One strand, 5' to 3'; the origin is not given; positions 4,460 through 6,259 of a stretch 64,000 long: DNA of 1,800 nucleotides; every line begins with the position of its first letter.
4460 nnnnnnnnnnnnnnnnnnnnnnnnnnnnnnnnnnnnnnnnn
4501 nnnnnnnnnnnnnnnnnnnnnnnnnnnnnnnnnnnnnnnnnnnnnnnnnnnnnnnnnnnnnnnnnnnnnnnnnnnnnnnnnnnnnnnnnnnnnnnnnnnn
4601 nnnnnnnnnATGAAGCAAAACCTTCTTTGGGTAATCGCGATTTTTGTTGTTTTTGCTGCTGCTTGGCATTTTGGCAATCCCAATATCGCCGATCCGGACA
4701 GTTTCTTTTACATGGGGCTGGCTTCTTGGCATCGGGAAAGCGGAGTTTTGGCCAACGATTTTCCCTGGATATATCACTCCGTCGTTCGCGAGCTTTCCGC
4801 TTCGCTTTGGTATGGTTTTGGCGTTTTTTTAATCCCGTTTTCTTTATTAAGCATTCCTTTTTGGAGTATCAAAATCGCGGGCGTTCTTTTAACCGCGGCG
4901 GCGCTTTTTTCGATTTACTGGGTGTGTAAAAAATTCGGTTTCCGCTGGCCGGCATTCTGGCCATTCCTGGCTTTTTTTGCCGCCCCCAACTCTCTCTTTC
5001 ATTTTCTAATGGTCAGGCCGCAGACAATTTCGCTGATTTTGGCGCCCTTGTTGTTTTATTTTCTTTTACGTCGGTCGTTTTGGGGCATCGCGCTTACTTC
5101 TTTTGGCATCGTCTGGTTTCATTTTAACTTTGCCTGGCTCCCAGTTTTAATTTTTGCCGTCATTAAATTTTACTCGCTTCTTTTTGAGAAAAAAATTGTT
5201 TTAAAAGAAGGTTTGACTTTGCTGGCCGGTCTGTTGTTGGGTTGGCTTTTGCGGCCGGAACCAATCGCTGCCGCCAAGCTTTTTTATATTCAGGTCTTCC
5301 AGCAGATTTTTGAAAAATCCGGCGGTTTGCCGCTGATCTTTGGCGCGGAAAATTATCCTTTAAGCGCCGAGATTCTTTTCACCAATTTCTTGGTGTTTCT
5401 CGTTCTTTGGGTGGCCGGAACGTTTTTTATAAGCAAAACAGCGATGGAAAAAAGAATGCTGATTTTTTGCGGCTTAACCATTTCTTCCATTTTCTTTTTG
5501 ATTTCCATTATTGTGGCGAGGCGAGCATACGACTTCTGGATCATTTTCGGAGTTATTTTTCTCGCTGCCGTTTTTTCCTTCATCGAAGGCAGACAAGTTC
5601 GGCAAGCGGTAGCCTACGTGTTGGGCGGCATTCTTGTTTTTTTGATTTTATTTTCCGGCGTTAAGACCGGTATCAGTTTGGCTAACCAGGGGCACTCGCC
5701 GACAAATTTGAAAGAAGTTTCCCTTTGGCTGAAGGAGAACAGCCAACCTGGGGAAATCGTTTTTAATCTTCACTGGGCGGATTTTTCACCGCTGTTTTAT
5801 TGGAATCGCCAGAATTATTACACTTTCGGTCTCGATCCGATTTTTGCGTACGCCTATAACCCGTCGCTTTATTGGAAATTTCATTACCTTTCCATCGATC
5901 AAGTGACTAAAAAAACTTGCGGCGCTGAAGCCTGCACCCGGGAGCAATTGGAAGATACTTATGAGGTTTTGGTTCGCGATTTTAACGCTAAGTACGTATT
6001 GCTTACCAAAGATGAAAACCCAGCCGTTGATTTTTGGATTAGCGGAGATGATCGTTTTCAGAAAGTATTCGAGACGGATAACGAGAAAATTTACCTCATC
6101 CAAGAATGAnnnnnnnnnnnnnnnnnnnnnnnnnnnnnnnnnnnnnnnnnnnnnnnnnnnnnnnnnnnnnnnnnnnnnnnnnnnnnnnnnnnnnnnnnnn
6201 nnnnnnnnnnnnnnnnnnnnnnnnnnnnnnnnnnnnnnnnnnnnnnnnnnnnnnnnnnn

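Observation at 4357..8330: Tandem GT-C membrane glycosyltransferase paralogs coupled to a Dpm1-like GT2: a candidate polyprenol-phosphate-dependent protein/glycan glycosylation module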

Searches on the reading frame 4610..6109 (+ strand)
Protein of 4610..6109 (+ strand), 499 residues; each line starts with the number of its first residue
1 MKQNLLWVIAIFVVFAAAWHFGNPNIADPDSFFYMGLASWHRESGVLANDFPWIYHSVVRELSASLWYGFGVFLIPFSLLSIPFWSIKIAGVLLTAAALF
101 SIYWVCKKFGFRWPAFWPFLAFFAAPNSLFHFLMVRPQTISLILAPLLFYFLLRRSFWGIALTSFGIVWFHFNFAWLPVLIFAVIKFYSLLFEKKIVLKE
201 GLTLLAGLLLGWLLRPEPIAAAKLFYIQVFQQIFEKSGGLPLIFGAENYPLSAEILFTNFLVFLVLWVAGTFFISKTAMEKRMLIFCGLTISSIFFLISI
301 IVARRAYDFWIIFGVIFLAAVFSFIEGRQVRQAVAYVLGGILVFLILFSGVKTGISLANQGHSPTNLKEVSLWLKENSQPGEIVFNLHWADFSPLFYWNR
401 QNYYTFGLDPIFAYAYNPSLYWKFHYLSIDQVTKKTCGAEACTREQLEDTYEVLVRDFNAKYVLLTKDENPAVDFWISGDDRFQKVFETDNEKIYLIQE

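Call 3: search_protein_families(library=pfam, proteins=[window:4610-6109:+], max_evalue=1)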
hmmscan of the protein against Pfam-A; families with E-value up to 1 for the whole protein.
window:4610-6109:+ (499 aa): 1 family
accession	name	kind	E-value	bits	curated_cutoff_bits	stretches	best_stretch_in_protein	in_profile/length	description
PF04573.17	SPC22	-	0.14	12.1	25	1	340-402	20-85/173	Signal peptidase subunit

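Call 4: search_protein_families(library=ncbifam, proteins=[window:4610-6109:+], max_evalue=1)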
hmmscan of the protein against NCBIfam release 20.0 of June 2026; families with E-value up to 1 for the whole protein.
window:4610-6109:+ (499 aa): 1 family
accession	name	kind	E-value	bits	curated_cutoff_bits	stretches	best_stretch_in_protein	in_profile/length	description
NF008569.0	PRK11521.1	equivalog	0.073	13.1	159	1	367-395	97-126/135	DUF2509 family protein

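Call 7: find_homologous_proteins(query=window:4610-6109:+, max_evalue=0.001)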
Query window:4610-6109:+ (499 aa): 128 proteins with E <= 0.001 among 8000 candidates; the best 120 are listed.
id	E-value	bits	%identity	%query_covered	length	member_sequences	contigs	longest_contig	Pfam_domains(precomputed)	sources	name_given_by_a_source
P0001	0.0e+0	1127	100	100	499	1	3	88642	-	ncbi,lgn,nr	ncbi:MAG: hypothetical protein HYT03_00520 [Candidatus Harrisonbacteria bacterium]|nr:hypothetical p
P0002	2.8e-174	599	54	99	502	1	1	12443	-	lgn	-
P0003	4.6e-174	598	53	100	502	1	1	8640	-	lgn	-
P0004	3.7e-172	592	53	98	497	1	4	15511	-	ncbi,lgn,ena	ncbi:MAG: hypothetical protein AAB646_02085 [Patescibacteria group bacterium]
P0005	9.5e-164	564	54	96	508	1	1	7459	-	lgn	-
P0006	1.5e-163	563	53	100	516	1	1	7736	-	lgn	-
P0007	3.5e-163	562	53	96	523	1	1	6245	-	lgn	-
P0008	5.5e-163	561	54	96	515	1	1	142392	-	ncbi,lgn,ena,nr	ncbi:MAG: hypothetical protein G01um10143_731 [Parcubacteria group bacterium Gr01-1014_3]|nr:MAG: hy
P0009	2.5e-162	559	52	100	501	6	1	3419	-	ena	-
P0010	2.8e-162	559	53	99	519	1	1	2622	-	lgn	-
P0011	1.6e-160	553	52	97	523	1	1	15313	-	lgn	-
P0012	6.0e-159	548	51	100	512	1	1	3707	-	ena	-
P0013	2.0e-158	546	52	100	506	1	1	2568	-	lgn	-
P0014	2.7e-158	546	53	98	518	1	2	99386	-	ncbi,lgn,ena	-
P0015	2.2e-157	543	50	100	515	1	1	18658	-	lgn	-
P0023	3.3e-155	536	48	100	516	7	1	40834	-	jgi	-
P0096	8.2e-93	330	38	95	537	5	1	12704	-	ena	-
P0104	7.7e-89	317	37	95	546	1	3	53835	-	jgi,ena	-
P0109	2.3e-81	292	33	94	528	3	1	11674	-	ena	-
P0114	2.0e-79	286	35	98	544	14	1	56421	-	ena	-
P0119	2.0e-70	256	32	96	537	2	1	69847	-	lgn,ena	-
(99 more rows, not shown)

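Call 9: search_solved_structures(query=window:4610-6109:+, max_evalue=10)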
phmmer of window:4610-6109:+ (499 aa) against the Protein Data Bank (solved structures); distinct sequences matched with E-value up to 10: 2.
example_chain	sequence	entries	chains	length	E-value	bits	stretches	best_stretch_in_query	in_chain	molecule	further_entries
7v4y_B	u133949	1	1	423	1.8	10.3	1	164-238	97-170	Zinc-dependent peptidase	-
5hxk_A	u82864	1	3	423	1.8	10.3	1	164-238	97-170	Zinc-dependent peptidase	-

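Call 19: search_solved_structures(query=A1, max_evalue=10, show_alignments=3)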
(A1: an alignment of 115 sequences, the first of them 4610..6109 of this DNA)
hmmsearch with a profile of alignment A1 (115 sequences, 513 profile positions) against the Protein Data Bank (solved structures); distinct sequences matched with E-value up to 10: 1.
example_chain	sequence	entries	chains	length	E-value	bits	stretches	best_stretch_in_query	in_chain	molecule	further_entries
2cod_A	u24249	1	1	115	1.1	11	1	383-425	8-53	Centaurin-delta 1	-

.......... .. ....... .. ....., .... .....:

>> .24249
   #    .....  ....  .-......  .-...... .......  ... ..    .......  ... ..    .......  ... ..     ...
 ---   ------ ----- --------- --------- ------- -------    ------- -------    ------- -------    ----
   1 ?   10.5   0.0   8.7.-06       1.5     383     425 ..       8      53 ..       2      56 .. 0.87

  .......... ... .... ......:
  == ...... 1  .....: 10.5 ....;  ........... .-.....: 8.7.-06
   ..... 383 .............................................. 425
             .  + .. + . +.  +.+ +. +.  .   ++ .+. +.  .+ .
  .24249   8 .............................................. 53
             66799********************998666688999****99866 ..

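Call 20: find_related_loci(query=A1, collection=genome_contigs, flank=6000)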
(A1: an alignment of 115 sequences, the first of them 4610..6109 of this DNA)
Query A1 (499 aa) in genome_contigs; peptide patterns used: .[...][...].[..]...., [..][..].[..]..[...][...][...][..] (x = any residue, [..] = any of these).
187 stretches matched a pattern; 133 encode a relative of the query (tblastn E <= 1e-3); the best 80 are kept; 77 distinct loci.
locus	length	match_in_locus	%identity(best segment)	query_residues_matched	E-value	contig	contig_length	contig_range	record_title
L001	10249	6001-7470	53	9-498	2e-174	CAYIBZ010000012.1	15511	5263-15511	MAG TPA_asm: uncultured Candidatus Saccharibacteria bacterium isolate ERP119705_co1_679 genome assembly, contig: NODE_45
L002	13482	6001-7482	54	20-498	2e-164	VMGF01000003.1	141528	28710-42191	MAG: Parcubacteria group bacterium Gr01-1014_3 G01um10143_scaffold_27, whole genome shotgun sequence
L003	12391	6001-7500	51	7-498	2e-162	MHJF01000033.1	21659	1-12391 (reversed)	MAG: Candidatus Harrisonbacteria bacterium RIFCSPHIGHO2_02_FULL_40_20 rifcsphigho2_02_scaffold_9425, whole genome shotgu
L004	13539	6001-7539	48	2-499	7e-161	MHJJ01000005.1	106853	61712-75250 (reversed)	MAG: Candidatus Harrisonbacteria bacterium RIFCSPLOWO2_01_FULL_44_18 rifcsplowo2_01_scaffold_1676, whole genome shotgun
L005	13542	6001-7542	50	1-498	9e-162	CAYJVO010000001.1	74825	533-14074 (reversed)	MAG TPA_asm: uncultured Candidatus Saccharibacteria bacterium isolate ERP125453_co1_472 genome assembly, contig: NODE_19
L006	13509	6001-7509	53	12-498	5e-156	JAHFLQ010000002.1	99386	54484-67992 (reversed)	MAG: bacterium isolate nzgw437 NODE_167_length_99387_cov_7.123567, whole genome shotgun sequence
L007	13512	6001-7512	48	10-498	1e-149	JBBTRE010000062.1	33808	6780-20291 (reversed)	MAG: Patescibacteria group bacterium isolate H41-bin011_1 H41_bin011_1_000000000062, whole genome shotgun sequence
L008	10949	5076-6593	50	2-499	2e-149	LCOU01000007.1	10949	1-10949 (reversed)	MAG: Parcubacteria group bacterium GW2011_GWA2_47_8b UY12_C0007, whole genome shotgun sequence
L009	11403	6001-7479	49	6-498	1e-147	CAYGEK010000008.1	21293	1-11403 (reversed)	MAG TPA_asm: uncultured Candidatus Saccharibacteria bacterium isolate ERP113451_co3_265 genome assembly, contig: NODE_18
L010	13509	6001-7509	47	9-498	4e-145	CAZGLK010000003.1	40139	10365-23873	MAG TPA_asm: uncultured Candidatus Saccharibacteria bacterium isolate binchicken_co38_1088 genome assembly, contig: NODE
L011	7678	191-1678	49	12-499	6e-145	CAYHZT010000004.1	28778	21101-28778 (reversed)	MAG TPA_asm: uncultured Candidatus Saccharibacteria bacterium isolate ERP119705_co1_1093 genome assembly, contig: NODE_1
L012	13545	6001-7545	49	2-498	1e-143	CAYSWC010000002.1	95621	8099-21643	MAG TPA_asm: uncultured Candidatus Saccharibacteria bacterium isolate SRP178908_co1_13 genome assembly, contig: NODE_97_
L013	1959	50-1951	47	2-498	2e-154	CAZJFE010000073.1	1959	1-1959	MAG TPA_asm: uncultured Candidatus Saccharibacteria bacterium isolate SRP178908_co1_164 genome assembly, contig: NODE_70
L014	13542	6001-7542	42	12-498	1e-131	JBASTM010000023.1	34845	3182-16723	MAG: Minisyncoccia bacterium isolate MFD03232_ilm_asm_bin42 k127_259450, whole genome shotgun sequence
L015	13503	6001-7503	44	4-498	2e-130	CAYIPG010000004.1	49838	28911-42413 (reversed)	MAG TPA_asm: uncultured Candidatus Saccharibacteria bacterium isolate ERP119705_co3_289 genome assembly, contig: NODE_53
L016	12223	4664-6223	44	1-498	7e-128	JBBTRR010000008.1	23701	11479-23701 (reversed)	MAG: Patescibacteria group bacterium isolate H52-bin035_1 H52_bin035_1_000000000008, whole genome shotgun sequence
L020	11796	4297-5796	41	16-498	3e-119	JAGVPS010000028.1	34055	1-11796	MAG: Candidatus Paceibacterota bacterium isolate DeMMO3_58 c_000000054589, whole genome shotgun sequence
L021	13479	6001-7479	43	24-498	1e-116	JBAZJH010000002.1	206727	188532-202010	MAG: Candidatus Paceibacterota bacterium isolate SO_2017_LW4_115 scaffold_196_c1_LW137-91_2017, whole genome shotgun seq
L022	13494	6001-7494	41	20-495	5e-116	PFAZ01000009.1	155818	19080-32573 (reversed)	MAG: Candidatus Harrisonbacteria bacterium CG10_big_fil_rev_8_21_14_0_10_40_38 CG10_8_21_14_0.10_scaffold_30_c, whole ge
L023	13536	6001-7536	43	1-498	4e-114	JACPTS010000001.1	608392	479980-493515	MAG: Candidatus Harrisonbacteria bacterium isolate NC_groundwater_738_Ag_S-0.65um_42_30 S37_SO-6_scaffold_114001, whole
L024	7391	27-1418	44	44-498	1e-112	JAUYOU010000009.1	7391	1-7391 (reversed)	MAG: bacterium isolate C4_maxbin.104 C4_k141_192049, whole genome shotgun sequence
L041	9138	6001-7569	35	1-497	4e-93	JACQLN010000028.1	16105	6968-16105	MAG: Parcubacteria group bacterium isolate NC_groundwater_1204_Ag_S-0.1um_45_229 S_p1_S3_coassembly_k141_899547, whole g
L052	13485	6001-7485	33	24-497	5e-88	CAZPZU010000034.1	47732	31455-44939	MAG TPA_asm: uncultured Gemmatimonadaceae bacterium isolate SRP214966_co3_109 genome assembly, contig: NODE_580_length_4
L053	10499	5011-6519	33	24-497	1e-87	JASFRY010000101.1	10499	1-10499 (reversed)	MAG: Gemmatimonadota bacterium isolate D1103M02metaG_sub_Bin_396 D1103M02metaG_FD_scaffold_2233_c1, whole genome shotgun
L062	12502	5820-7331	34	23-499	4e-83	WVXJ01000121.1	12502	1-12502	MAG: Armatimonadota bacterium isolate CS1-C002 C_merged_R1_(paired)_contig_4057, whole genome shotgun sequence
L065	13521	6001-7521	34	3-491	6e-80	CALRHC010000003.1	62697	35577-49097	MAG: Candidatus Yanofskybacteria bacterium isolate MaH-09apr19-142 genome assembly, contig: MaH-09apr19-C838, whole geno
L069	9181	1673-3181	33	7-497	6e-78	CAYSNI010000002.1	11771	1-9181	MAG TPA_asm: uncultured Candidatus Saccharibacteria bacterium isolate binchicken_co203_465 genome assembly, contig: k141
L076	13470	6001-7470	29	24-495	3e-72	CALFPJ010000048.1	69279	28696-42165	MAG TPA_asm: uncultured Gemmatimonadales bacterium isolate ERR2206786_bin.104_CONCOCT_v1.1_MAG genome assembly, contig:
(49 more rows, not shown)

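Call 26: predict_structure(alignment_id=A1)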
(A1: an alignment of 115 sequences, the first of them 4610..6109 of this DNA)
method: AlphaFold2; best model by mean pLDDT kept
length: 499 residues; sequences in the alignment: 115
mean_pLDDT: 97.2   pTM: 0.94
mean pLDDT of the five models: 97.2, 96.8, 96.8, 96.8, 96.7
residues with pLDDT >= 90: 492; 70-90: 6; 50-70: 1; < 50: 0
segments of 3 or more residues with pLDDT < 50: none
pLDDT, mean of each block of 10 residues (from residue 1): 90 98 97 97 95 96 97 98 94 99 98 98 98 98 99 98 98 98 98 96 98 97 98 95 94 98 98 95 97 98 97 99 96 97 98 98 97 98 97 97 96 98 98 97 96 98 98 98 98 97
secondary structure, 60 per line:
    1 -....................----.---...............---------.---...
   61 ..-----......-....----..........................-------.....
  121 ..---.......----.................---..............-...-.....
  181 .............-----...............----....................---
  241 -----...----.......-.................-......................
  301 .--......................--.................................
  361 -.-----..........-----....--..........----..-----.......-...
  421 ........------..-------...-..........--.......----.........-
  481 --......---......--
elements in order: H2-21 H30-44 H58-62 H68-73 H75-78 H83-108 H116-122 H126-132 H137-153 H157-170 H176-193 H199-213 H218-237 H253-259 H261-276 H279-301 H304-324 H328-360 H368-377 E383-386 H389-398 H410-416 H418-428 H450-457 E460-466 H471-479 E483-488 E492-497
